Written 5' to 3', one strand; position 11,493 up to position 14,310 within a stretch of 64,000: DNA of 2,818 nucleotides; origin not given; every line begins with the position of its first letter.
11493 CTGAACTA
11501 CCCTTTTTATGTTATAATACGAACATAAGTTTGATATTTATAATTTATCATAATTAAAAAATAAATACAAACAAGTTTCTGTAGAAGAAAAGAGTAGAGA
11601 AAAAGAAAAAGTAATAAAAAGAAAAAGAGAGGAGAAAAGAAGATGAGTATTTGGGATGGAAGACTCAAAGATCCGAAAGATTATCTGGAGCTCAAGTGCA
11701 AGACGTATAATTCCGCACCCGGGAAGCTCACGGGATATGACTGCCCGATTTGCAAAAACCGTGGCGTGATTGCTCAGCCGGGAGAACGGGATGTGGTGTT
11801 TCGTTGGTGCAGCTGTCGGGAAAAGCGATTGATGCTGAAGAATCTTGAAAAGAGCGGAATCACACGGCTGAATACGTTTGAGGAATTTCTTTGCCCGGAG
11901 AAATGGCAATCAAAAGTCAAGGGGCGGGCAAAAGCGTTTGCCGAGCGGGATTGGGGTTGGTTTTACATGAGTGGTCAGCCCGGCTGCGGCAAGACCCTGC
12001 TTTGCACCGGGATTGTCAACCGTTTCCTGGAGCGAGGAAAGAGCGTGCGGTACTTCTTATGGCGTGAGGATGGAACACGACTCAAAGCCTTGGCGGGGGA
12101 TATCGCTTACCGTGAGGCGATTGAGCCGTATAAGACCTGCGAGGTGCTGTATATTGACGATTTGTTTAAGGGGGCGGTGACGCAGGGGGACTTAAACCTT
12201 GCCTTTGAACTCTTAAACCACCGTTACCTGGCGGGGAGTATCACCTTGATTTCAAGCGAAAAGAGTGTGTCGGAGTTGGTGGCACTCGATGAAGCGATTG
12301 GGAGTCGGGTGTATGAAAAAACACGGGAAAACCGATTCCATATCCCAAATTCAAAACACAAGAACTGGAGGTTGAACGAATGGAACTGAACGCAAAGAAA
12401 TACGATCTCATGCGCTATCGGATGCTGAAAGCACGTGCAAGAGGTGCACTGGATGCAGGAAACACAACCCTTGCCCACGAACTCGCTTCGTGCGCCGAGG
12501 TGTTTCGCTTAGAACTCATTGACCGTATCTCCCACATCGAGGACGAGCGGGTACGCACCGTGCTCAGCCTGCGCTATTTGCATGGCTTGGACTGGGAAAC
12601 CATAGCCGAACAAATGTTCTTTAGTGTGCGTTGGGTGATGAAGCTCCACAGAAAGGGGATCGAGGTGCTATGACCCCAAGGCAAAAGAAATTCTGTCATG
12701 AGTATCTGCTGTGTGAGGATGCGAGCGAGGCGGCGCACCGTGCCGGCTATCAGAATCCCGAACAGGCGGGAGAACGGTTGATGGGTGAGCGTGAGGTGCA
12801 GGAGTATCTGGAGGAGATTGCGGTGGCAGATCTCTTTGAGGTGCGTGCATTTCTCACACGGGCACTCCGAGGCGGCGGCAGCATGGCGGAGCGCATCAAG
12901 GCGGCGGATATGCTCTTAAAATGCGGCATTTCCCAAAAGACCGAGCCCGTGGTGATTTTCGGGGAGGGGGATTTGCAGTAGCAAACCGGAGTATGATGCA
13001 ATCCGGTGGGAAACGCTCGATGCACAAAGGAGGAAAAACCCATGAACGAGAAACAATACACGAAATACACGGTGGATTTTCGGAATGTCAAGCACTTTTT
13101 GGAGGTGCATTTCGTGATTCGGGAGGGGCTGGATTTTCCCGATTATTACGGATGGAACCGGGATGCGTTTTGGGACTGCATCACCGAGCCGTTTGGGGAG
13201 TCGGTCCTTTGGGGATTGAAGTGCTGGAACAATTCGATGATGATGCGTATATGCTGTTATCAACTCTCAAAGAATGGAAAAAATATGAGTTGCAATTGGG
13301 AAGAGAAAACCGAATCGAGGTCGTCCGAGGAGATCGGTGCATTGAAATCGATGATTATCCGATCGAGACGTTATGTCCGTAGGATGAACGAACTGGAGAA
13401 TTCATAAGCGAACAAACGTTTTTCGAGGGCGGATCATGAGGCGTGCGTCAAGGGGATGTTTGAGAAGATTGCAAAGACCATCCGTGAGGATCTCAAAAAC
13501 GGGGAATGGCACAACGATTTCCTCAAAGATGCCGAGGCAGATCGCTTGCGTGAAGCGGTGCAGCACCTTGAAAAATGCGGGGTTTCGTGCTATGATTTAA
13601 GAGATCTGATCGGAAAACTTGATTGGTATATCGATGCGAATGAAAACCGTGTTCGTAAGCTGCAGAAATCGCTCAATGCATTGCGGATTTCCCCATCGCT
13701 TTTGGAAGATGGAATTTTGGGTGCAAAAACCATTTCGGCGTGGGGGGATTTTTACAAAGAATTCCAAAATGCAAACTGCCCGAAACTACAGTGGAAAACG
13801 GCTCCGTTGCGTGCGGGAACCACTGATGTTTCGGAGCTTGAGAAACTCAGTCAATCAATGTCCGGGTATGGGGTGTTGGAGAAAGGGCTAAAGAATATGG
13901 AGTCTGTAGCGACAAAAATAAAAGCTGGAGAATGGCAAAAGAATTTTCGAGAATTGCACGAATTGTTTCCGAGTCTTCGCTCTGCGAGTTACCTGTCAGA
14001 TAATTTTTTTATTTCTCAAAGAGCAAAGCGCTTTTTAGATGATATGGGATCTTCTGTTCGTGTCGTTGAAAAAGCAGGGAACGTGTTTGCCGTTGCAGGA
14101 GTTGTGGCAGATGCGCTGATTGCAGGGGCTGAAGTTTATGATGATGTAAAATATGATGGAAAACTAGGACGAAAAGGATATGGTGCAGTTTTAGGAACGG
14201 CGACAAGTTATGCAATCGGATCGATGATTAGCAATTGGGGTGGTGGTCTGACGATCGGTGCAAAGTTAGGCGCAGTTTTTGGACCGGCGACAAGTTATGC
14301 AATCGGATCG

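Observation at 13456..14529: PG-binding + glycine-zipper protein carrying a perfect 87-bp tandem duplication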

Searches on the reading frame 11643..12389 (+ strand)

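Call 4: search_protein_families(library=pfam, proteins=[window:11643-12389:+], max_evalue=0.1)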
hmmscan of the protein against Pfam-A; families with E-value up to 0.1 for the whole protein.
window:11643-12389:+ (248 aa): 10 families
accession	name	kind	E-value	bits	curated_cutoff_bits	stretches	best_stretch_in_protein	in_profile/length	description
PF01695.23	IstB_IS21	-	2.7e-07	30.8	24.1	1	109-211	97-198/238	IstB-like ATP binding protein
PF24883.2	NPHP3_N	-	9.7e-06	26.3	24.8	1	105-144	23-62/164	Nephrocystin 3, N-terminal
PF00308.24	Bac_DnaA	-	0.0022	18.7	23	1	96-223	26-155/162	Bacterial DnaA ATPAse domain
PF20720.3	nSTAND3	-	0.0033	17.6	27.2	1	109-175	22-75/155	Novel STAND NTPase 3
PF00910.28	RNA_helicase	-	0.0064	17.4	21.5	1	108-142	2-27/105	RNA helicase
PF00004.35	AAA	-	0.013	16.4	21.2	1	108-128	2-22/131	ATPase family associated with various cellular activities (AAA)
PF01443.25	Viral_helicase1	-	0.023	14.9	21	1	109-178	3-72/228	Viral superfamily 1 RNA helicase core domain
PF13401.12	AAA_22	-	0.045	14.5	27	1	108-155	9-55/130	AAA domain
PF00931.28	NB-ARC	-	0.053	13.2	23.5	1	101-131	15-45/248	NB-ARC domain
PF01637.24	ATPase_2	-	0.084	13.1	33.2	0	108-140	24-56/225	ATPase domain predominantly from Archaea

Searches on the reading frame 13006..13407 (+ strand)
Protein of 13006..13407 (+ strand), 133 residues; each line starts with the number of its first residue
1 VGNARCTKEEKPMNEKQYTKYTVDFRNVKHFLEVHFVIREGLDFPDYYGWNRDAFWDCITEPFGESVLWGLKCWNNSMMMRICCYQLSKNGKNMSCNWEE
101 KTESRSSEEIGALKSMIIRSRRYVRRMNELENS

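Call 4: search_protein_families(library=pfam, proteins=[window:13006-13407:+], max_evalue=0.1)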
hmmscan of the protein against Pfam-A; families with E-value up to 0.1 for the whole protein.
window:13006-13407:+ (133 aa): 1 family
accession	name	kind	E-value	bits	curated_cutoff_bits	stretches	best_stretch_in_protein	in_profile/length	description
PF01337.24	Barstar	-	2e-10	41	23.4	1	21-61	4-44/96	Barstar (barnase inhibitor)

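Call 5: search_protein_families(library=ncbifam, proteins=[window:13006-13407:+], max_evalue=0.1)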
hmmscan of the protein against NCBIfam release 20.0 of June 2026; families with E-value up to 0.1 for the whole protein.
window:13006-13407:+ (133 aa): 0 families

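Call 14: search_protein_families(library=phrogs, proteins=[window:13006-13407:+], max_evalue=0.01)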
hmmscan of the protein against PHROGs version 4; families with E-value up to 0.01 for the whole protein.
window:13006-13407:+ (133 aa): 1 family
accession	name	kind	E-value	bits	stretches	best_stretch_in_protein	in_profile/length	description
phrog_17593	-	unknown function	4.7e-11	43.8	1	21-61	9-49/101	-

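Call 70: search_protein_families(library=padloc, proteins=[window:13006-13407:+], max_evalue=0.01)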
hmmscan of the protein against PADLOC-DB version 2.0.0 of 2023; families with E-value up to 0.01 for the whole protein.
window:13006-13407:+ (133 aa): 0 families

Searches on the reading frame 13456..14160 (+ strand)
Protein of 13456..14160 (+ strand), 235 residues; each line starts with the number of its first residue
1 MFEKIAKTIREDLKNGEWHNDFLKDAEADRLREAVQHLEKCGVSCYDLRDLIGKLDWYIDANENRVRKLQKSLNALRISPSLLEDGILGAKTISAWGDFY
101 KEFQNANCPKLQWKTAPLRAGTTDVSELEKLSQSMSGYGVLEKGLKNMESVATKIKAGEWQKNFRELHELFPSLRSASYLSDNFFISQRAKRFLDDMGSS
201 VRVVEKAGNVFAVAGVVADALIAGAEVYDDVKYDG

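Call 16: find_homologous_proteins(query=window:13456-14160:+, max_evalue=0.01)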
Query window:13456-14160:+ (235 aa): 2 proteins with E <= 0.01 among 1103 candidates.
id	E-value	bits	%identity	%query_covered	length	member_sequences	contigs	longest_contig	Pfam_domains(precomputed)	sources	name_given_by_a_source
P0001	6.9e-152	521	100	100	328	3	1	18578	-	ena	-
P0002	3.6e-58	215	48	100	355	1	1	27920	-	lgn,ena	-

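Call 18: find_encoding_contigs(protein=P0002, flank=10000)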
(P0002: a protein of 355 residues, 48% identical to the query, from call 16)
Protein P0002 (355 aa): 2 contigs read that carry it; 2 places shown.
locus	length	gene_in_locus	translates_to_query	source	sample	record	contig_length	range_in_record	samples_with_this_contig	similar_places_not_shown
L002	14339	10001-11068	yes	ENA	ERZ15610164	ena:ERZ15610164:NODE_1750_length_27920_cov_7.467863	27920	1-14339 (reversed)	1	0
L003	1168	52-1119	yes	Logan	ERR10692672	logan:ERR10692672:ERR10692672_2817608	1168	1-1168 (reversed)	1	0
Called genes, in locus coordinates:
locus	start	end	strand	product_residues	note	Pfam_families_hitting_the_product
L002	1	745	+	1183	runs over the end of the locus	PF00091:Tubulin (faint), PF13809:Tubulin_2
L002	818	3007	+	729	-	-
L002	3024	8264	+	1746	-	PF01841:Transglut_core (weak)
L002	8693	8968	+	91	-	-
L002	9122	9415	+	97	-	-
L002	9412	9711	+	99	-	PF03592:Terminase_2 (weak)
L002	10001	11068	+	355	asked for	-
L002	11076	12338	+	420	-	-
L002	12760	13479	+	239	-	-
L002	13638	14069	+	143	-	-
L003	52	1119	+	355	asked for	-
